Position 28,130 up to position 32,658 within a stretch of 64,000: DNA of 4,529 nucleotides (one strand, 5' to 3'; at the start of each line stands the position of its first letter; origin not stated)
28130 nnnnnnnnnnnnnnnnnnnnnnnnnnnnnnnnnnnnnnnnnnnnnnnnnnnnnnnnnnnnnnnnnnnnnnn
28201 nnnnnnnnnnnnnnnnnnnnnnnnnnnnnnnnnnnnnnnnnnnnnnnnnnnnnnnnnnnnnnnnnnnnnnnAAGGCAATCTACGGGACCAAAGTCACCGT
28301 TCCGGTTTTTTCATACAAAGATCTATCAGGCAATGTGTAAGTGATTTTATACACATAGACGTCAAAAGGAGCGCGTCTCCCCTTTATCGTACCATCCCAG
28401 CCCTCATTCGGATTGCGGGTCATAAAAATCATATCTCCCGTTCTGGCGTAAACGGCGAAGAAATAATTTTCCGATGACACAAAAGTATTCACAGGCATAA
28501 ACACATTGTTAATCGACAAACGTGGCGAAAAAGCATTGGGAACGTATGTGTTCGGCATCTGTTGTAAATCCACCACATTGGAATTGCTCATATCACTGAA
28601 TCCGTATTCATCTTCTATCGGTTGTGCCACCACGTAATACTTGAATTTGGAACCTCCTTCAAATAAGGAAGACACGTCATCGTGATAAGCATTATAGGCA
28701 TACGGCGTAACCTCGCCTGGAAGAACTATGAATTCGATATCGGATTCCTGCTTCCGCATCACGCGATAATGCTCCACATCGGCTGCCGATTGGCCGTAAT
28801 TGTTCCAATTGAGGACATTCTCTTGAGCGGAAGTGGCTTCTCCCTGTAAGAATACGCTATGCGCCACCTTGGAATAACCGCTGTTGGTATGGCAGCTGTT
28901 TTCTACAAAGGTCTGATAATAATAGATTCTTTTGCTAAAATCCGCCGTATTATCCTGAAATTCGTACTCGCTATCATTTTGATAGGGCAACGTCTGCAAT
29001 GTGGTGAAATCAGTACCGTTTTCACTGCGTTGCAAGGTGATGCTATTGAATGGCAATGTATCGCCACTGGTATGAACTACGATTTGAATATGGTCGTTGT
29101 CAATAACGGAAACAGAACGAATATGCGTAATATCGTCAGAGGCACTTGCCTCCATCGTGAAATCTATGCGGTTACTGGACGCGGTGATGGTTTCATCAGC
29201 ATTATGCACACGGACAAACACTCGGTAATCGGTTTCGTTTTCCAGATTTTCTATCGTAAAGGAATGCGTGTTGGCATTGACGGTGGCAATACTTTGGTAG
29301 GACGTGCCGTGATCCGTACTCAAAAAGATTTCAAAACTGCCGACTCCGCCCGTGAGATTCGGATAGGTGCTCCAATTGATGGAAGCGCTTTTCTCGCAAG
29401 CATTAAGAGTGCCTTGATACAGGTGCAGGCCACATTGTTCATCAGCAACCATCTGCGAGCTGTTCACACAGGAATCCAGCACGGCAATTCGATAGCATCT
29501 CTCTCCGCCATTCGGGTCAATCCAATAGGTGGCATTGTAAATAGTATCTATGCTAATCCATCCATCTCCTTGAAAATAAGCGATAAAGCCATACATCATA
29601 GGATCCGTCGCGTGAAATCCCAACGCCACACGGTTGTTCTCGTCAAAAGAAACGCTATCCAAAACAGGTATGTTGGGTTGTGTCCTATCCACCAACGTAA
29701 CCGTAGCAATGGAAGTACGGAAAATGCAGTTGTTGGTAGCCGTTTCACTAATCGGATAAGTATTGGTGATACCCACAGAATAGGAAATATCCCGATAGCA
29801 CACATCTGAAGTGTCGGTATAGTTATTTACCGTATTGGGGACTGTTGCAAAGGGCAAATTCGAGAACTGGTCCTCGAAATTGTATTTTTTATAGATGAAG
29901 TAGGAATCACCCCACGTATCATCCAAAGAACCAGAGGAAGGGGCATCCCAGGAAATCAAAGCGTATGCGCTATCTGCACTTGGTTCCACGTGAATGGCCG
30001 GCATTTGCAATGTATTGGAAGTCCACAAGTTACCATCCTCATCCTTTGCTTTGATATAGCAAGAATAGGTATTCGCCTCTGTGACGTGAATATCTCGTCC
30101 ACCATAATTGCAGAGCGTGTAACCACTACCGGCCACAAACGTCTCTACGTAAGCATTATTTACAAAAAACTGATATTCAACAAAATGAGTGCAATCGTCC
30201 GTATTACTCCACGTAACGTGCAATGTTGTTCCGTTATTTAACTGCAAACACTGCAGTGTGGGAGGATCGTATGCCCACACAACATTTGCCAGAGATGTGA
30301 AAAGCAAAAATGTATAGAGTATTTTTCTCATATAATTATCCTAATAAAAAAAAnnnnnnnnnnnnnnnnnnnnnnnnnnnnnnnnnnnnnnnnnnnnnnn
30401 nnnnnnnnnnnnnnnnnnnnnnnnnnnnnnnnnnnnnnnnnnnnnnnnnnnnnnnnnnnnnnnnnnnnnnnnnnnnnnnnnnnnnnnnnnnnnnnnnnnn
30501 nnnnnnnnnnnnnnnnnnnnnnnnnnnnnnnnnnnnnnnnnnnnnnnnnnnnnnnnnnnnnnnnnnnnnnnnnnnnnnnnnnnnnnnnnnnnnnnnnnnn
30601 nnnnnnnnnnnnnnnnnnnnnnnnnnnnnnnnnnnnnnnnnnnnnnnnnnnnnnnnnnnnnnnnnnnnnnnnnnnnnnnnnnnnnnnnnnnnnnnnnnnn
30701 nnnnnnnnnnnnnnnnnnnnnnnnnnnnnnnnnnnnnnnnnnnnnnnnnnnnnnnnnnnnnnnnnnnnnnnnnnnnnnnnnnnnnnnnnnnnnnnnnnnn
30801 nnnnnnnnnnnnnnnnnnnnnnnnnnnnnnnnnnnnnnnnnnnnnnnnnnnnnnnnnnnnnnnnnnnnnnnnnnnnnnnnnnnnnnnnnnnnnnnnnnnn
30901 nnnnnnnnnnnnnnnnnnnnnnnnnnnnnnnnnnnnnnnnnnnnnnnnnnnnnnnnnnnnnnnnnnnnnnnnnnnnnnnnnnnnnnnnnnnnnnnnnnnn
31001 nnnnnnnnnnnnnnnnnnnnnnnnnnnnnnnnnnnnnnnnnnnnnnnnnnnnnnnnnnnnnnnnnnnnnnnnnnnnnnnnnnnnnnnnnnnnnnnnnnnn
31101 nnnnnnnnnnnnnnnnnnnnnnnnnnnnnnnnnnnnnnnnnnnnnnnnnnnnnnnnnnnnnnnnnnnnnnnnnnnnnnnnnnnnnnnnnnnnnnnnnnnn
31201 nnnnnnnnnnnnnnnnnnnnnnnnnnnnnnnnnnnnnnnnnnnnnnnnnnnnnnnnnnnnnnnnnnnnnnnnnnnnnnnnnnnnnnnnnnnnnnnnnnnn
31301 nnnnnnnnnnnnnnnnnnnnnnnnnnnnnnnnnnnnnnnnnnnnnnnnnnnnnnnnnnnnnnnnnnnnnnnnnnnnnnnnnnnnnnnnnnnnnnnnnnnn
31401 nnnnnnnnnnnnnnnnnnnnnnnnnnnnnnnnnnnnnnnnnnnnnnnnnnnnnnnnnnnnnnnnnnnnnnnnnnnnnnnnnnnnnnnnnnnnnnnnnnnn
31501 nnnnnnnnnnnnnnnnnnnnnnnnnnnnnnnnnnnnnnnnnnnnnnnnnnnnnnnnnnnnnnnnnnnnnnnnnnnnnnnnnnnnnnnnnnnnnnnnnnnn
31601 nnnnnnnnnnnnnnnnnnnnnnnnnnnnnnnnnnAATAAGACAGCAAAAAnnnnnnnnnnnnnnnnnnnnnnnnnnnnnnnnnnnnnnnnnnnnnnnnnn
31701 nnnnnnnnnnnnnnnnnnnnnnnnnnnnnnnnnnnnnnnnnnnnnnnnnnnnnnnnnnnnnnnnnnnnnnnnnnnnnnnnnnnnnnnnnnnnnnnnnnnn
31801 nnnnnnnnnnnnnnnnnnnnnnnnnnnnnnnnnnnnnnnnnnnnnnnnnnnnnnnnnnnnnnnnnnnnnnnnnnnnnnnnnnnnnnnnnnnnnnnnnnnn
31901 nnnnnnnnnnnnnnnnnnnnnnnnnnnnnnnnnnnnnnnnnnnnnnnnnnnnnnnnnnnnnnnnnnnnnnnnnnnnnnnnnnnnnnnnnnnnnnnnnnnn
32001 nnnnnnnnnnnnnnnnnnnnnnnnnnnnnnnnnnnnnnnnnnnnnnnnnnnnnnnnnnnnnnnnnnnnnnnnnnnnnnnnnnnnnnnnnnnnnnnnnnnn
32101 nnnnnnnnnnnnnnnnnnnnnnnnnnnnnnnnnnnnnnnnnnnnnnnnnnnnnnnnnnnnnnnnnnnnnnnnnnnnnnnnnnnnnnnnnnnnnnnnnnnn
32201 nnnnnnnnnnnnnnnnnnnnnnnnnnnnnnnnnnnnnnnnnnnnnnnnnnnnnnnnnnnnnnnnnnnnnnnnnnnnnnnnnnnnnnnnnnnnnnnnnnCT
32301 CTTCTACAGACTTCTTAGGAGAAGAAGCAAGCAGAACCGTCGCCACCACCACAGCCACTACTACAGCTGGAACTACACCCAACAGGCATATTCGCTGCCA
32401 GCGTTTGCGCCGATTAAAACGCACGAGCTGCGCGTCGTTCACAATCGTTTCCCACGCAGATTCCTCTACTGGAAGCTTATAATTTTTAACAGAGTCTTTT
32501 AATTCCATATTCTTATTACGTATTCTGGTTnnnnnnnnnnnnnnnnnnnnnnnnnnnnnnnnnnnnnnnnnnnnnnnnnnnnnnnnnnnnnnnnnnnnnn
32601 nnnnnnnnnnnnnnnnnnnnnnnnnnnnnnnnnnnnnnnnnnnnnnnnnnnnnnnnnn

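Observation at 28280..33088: Compact four-gene operon: ECF sigma, TM protein with type B T9SS CTD, HxxEH-less M16 homolog, multi-Fn3 type B T9SS cargo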

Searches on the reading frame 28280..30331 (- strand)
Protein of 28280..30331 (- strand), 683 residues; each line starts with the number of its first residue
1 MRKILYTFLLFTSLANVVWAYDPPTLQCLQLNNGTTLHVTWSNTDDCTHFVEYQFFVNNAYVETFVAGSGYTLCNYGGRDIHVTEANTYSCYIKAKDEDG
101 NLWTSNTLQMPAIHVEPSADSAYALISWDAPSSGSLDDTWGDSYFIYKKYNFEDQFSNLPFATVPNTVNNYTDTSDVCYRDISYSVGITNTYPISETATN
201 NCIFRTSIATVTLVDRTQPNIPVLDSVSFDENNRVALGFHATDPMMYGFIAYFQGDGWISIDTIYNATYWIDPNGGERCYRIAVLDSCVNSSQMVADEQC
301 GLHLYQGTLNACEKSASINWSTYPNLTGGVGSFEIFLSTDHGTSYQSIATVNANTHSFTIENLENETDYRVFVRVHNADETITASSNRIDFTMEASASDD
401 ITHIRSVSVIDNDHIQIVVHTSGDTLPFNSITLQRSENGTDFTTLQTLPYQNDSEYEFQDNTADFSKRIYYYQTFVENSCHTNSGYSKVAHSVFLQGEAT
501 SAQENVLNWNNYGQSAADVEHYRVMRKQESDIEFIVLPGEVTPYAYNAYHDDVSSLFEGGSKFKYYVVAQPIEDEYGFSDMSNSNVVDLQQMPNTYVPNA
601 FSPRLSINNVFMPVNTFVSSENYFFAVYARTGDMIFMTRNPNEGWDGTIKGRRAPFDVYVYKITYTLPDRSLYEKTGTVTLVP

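Call 3: search_protein_families(library=pfam, proteins=[window:28280-30331:-], max_evalue=0.1)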
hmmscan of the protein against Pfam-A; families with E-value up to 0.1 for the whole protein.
window:28280-30331:- (683 aa): 5 families
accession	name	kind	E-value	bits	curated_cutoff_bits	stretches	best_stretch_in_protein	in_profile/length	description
PF00041.27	fn3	-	6.2e-07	30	25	1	313-379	13-72/84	Fibronectin type III domain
PF13585.12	CHU_C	-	6.1e-06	26.7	27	1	597-680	3-85/86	CHU_C Type IX secretion signal domain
PF02304.21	Phage_B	-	0.025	15.9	27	1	427-484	19-76/109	Scaffold protein B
PF16656.11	Pur_ac_phosph_N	-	0.041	14.9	30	1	313-391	12-91/93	Purple acid Phosphatase, N-terminal domain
PF25059.1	FN3_DSCAM-DSCAML_C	-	0.058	14.2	39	0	318-379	8-68/89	DSCAM/DSCAML C-terminal Fn3-like domain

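Call 4: search_protein_families(library=ncbifam, proteins=[window:28280-30331:-], max_evalue=0.1)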
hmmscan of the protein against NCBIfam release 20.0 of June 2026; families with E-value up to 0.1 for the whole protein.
window:28280-30331:- (683 aa): 1 family
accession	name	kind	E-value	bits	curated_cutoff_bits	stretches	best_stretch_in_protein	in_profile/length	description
TIGR04131.1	Bac_Flav_CTERM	domain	1.2e-06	28.6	35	1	597-667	3-73/85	T9SS type B sorting domain-containing protein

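Call 9: find_encoding_contigs(protein=window:28280-30331:-, flank=10000, max_places=6)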
Protein window:28280-30331:- (683 aa): no gene with exactly this product is on record in the collection.

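Call 34: find_homologous_proteins(query=window:28280-30331:-, max_evalue=0.00001)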
Query window:28280-30331:- (683 aa): 134 proteins with E <= 0.00001 among 6745 candidates; the best 120 are listed.
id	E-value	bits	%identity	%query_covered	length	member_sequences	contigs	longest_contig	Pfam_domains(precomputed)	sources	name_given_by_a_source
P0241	0.0e+0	1549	97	100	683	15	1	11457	PF13585.13,PF00041.28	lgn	-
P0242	0.0e+0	1115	69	100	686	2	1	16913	PF13585.13,PF00041.28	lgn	-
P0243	3.9e-272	923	59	100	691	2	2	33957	PF13585.13,PF00041.28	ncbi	-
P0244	1.4e-270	917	58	100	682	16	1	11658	PF13585.13,PF00041.28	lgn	-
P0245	1.2e-268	911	60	97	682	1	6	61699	PF13585.13,PF00041.28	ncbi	-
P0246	1.4e-267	908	57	100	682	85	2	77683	PF13585.13,PF00041.28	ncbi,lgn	-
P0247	8.4e-261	885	59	98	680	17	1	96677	PF13585.13,PF00041.28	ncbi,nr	ncbi:MAG: gliding motility-associated C-terminal domain-containing protein [Bacteroidales bacterium]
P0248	2.1e-260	884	58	100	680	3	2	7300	PF13585.13,PF00041.28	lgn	-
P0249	1.3e-258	878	57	100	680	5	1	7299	PF13585.13,PF00041.28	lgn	-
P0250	2.2e-257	874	57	100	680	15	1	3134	PF13585.13,PF00041.28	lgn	-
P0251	7.9e-256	869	55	100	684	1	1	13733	PF13585.13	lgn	-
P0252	2.7e-255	867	56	100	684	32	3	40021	PF13585.13,PF00041.28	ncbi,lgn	-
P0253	3.0e-238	811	53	98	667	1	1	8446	PF13585.13,PF00041.28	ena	-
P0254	4.6e-238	810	55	97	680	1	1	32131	PF13585.13,PF00041.28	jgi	-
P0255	6.9e-236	803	54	100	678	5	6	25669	PF13585.13,PF00041.28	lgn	-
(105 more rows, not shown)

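Call 42: predict_structure(alignment_id=A2)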
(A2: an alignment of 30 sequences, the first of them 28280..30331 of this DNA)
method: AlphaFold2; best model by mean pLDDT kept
length: 683 residues; sequences in the alignment: 30
mean_pLDDT: 85.1   pTM: 0.43
mean pLDDT of the five models: 85.1, 84.4, 81.0, 80.2, 79.5
residues with pLDDT >= 90: 229; 70-90: 402; 50-70: 52; < 50: 0
segments of 3 or more residues with pLDDT < 50: none
pLDDT, mean of each block of 10 residues (from residue 1): 69 60 86 82 86 92 87 85 83 90 87 88 91 72 91 86 92 90 91 75 84 88 89 89 80 87 84 85 87 86 91 90 87 95 93 94 90 93 92 72 88 90 82 90 92 90 81 87 84 82 83 70 89 88 88 74 89 80 90 65 81 65 88 91 88 90 79 86 84
secondary structure, 60 per line:
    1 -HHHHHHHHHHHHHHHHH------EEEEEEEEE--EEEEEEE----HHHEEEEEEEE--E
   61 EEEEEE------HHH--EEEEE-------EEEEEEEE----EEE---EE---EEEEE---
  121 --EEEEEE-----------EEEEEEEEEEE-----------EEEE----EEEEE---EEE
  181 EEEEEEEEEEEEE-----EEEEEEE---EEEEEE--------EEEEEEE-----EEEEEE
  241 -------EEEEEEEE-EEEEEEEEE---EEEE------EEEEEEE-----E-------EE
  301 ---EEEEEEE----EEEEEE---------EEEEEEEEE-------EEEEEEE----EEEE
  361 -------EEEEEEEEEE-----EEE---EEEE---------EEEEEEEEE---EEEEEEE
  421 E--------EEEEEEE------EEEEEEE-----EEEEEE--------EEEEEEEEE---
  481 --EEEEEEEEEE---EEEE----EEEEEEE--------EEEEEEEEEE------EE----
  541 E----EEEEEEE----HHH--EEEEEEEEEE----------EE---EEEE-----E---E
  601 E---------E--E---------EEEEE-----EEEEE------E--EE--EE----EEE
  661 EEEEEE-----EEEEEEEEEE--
elements in order: H2-18 E25-33 E36-42 E50-57 E60-66 E78-82 E90-97 E102-104 E113-117 E123-128 E140-150 E162-165 E170-174 E178-193 E199-205 E209-214 E223-229 E235-240 E248-255 E257-265 E269-272 E279-285 E304-310 E315-320 E330-338 E346-352 E357-360 E368-377 E383-385 E389-392 E402-410 E414-421 E430-436 E443-449 E455-460 E469-477 E483-492 E496-499 E504-510 E519-528 E546-552 E562-571 E587-590 E624-628 E634-638 E658-666 E672-681

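Call 46: fold_search(model_id=the predicted structure, library=pdb)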
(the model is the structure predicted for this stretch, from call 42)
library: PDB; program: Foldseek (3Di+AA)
matches with E <= 10: 1922; with E <= 0.001: 394
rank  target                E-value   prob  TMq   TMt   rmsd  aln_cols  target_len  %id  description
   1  8q6t_I                5.8e-20  1.00  0.19  0.14  40.9       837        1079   12  Helical reconstruction of the relaxed thick filament from FIB milled left ventricular mouse myofibrils (released 2023-11-01)
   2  8v2b_B                5.9e-17  1.00  0.15  0.17  26.7       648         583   11  Cryo-EM structure of mouse type II OSM receptor complex: model for full extracellular assembly (released 2024-11-20)
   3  8qy6_A                2.3e-16  1.00  0.14  0.16  26.4       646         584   11  Structure of interleukin 6 (gp130 P496L mutant). (released 2024-02-21)
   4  8qy5_A                9.2e-16  1.00  0.14  0.16  26.6       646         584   11  Structure of interleukin 6. (released 2024-02-21)
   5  8v29_B                1.9e-15  1.00  0.15  0.17  27.8       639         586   11  Cryo-EM structure of human type I OSM receptor complex: model for full extracellular assembly (released 2024-11-20)
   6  8qy4_C                1.7e-14  1.00  0.14  0.16  26.7       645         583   12  Structure of interleukin 11 (gp130 P496L mutant). (released 2024-02-21)
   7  8dh8_A                2.5e-14  1.00  0.17  0.16  23.1       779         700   10  Leptin-bound leptin receptor complex-full ECD (released 2023-04-19)
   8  8v29_C                2.8e-14  1.00  0.18  0.17  24.9       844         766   11  Cryo-EM structure of human type I OSM receptor complex: model for full extracellular assembly (released 2024-11-20)
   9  9ba4_A                3.0e-14  1.00  0.16  0.13  31.0       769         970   12  Full-length cross-linked Contactin 2 (CNTN2) (released 2024-07-17)
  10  4pbx                  6.4e-14  1.00  0.19  0.21  21.5       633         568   10  Crystal structure of the six N-terminal domains of human receptor protein tyrosine phosphatase sigma (released 2014-11-12)
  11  8d82_A                3.0e-13  1.00  0.15  0.17  26.3       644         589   11  Cryo-EM structure of human IL-6 signaling complex in detergent: model containing full extracellular domains (released 2023-03-29)
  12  8odz_D                4.5e-13  1.00  0.13  0.15  25.2       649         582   11  Cryo-EM structure of a pre-dimerized murine IL-12 complete extracellular signaling complex (Class 1). (released 2024-02-07)
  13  8oe0_D                1.1e-12  1.00  0.14  0.16  25.1       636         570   11  Cryo-EM structure of a pre-dimerized murine IL-12 complete extracellular signaling complex (Class 2). (released 2024-02-07)
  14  9ozi_A                5.5e-12  1.00  0.21  0.11  23.3       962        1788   10  Cryo-EM structure of chicken ROS1 in apo-state. This is the complete map and model. (released 2026-02-25)
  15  8ave_B                8.4e-12  1.00  0.18  0.20  21.7       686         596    9  Human leptin in complex with the human LEP-R ectodomain fused to a C-terminal trimeric isoleucine GCN4 zipper (2:2 mod (released 2023-04-05)
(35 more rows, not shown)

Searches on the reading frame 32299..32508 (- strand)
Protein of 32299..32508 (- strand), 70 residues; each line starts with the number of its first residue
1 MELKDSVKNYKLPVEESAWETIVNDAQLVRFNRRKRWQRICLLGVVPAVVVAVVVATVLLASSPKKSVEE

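Call 50: search_protein_representatives(alignment_id=A4)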
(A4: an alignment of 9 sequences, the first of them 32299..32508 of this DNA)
Query: 9 sequences, 69 profile positions. Proteins with E-value up to 0.001 (for the whole library): 165; up to 1e-10: 16; up to 1e-30: 0. The best 150 are listed.
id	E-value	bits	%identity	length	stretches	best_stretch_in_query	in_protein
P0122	1.6e-27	111.4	-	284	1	1-68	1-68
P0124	3.1e-23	97.6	-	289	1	1-66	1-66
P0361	5.5e-17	77.6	-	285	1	1-67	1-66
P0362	5.8e-15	71.1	-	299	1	1-62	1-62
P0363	2.1e-14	69.3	-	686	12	29-58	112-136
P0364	3.4e-14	68.7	-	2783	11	4-27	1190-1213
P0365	2.0e-13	66.2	-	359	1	3-66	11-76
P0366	4.4e-13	65.1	-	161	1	3-66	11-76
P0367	1.9e-12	63.1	-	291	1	1-62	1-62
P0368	2.3e-12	62.8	-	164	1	1-53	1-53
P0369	5.1e-12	61.7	-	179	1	2-56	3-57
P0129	5.2e-12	61.6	-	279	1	2-69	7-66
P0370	3.0e-11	59.2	-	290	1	2-64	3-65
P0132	5.1e-11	58.5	-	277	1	1-68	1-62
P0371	5.8e-11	58.3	-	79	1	1-51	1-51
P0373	1.1e-10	57.4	-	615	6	2-23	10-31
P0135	3.4e-10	55.8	-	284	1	5-68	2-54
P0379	8.7e-10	54.5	-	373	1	4-64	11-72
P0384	2.4e-09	53.1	-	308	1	1-64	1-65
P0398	9.6e-08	48.0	-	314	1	3-64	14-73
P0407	2.5e-07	46.7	-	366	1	3-67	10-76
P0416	1.3e-06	44.3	-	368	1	3-62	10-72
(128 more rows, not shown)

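Call 82: list_cluster_members(proteins=[P0361, P0365, P0379, P0384, P0398, P0129, P0135, P0367, P0407, P0416])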
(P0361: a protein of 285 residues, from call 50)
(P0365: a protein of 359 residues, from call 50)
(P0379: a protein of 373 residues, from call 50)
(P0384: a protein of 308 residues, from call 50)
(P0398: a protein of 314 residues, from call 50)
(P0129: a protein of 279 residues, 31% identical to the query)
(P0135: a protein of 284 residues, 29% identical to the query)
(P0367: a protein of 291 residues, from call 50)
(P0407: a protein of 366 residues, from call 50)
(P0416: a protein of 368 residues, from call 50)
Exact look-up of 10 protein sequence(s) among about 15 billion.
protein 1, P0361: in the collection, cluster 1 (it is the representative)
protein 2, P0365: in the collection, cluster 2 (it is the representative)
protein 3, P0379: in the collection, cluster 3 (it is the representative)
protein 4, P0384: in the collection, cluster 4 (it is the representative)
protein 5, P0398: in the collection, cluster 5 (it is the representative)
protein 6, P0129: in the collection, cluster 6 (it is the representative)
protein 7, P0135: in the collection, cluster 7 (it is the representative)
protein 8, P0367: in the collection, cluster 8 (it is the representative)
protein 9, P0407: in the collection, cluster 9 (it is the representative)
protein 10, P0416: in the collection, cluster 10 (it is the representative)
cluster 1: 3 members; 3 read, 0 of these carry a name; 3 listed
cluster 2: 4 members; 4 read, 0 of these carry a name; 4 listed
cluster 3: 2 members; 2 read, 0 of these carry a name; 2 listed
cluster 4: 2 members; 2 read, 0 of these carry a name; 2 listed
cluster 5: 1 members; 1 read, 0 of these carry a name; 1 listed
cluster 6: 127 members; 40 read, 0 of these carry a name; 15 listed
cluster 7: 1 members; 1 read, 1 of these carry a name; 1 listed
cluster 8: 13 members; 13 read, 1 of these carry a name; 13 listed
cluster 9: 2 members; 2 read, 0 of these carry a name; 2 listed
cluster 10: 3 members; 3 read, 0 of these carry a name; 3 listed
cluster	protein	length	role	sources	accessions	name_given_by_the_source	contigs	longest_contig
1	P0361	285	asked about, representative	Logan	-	-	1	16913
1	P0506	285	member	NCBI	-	-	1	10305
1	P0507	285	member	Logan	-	-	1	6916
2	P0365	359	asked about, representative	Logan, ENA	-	-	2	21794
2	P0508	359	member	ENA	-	-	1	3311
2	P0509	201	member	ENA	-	-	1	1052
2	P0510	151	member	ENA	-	-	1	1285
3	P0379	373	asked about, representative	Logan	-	-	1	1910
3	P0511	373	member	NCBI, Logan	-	-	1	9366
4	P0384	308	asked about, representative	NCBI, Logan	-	-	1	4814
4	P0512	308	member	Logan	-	-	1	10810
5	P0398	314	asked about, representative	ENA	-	-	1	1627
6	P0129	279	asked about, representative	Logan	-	-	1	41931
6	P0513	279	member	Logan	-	-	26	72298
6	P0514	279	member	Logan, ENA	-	-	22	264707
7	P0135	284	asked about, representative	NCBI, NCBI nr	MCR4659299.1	MAG: gliding motility-associated C-terminal domain-containing protein [Bacteroidales ... | gliding motility-associated C-terminal domain-containing protein [Bacteroidales bacterium]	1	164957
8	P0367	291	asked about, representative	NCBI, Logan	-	-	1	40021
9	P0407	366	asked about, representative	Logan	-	-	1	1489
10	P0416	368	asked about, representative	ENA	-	-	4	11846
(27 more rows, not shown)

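Call 85: search_protein_families(library=pfam, alignment_id=A4, max_evalue=10)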
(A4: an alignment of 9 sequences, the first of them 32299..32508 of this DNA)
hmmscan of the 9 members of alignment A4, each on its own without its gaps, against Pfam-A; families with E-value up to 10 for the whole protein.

A. member 1, window:32299-32508:- (70 aa): 0 families

B. families by the number of members that match (of 9 scanned): 5 families
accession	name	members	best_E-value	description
PF08114.16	PMP1_2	1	0.037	ATPase proteolipid family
PF20712.2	CyanoTRADDas_TM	1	0.039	Cyanobacterial TRADD-N associated 2-Transmembrane domain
PF03765.21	CRAL_TRIO_N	1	0.08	CRAL/TRIO, N-terminal domain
PF20485.3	DUF6724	1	0.11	Family of unknown function (DUF6724)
PF08418.15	Pol_alpha_B_N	1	0.12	DNA polymerase alpha subunit B N-terminal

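Call 87: find_encoding_contigs(protein=P0373, flank=4000, max_places=3)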
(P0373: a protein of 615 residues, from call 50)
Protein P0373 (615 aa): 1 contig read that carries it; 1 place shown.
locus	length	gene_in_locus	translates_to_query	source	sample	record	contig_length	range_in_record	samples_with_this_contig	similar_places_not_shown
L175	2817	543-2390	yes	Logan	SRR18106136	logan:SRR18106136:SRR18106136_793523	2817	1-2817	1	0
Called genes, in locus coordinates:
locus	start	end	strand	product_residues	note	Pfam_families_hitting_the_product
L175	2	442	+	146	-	?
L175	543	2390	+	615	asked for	-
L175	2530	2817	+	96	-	?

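Call 88: search_protein_families(library=pfam, proteins=[L175:2-442:+, L175:543-2390:+], max_evalue=0.01)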
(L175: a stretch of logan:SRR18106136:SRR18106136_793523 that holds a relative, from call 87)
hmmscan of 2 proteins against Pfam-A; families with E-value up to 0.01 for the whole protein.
L175:2-442:+ (146 aa): 5 families
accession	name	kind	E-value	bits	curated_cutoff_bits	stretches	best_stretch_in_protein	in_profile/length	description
PF08281.18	Sigma70_r4_2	-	6.3e-18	64.6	25.7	1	83-135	2-54/54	Sigma-70, region 4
PF04542.20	Sigma70_r2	-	3.8e-10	39.9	24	1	1-55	13-69/71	Sigma-70 region 2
PF04545.22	Sigma70_r4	-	5.8e-09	35.8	24.1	1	88-137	1-50/50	Sigma-70, region 4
PF07638.17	Sigma70_ECF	-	7.2e-06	26.5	21.1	1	17-139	55-183/185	ECF sigma factor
PF00196.25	GerE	-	0.0057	16.7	23.5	0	103-130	13-40/57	Bacterial regulatory proteins, luxR family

L175:543-2390:+ (615 aa): 0 families
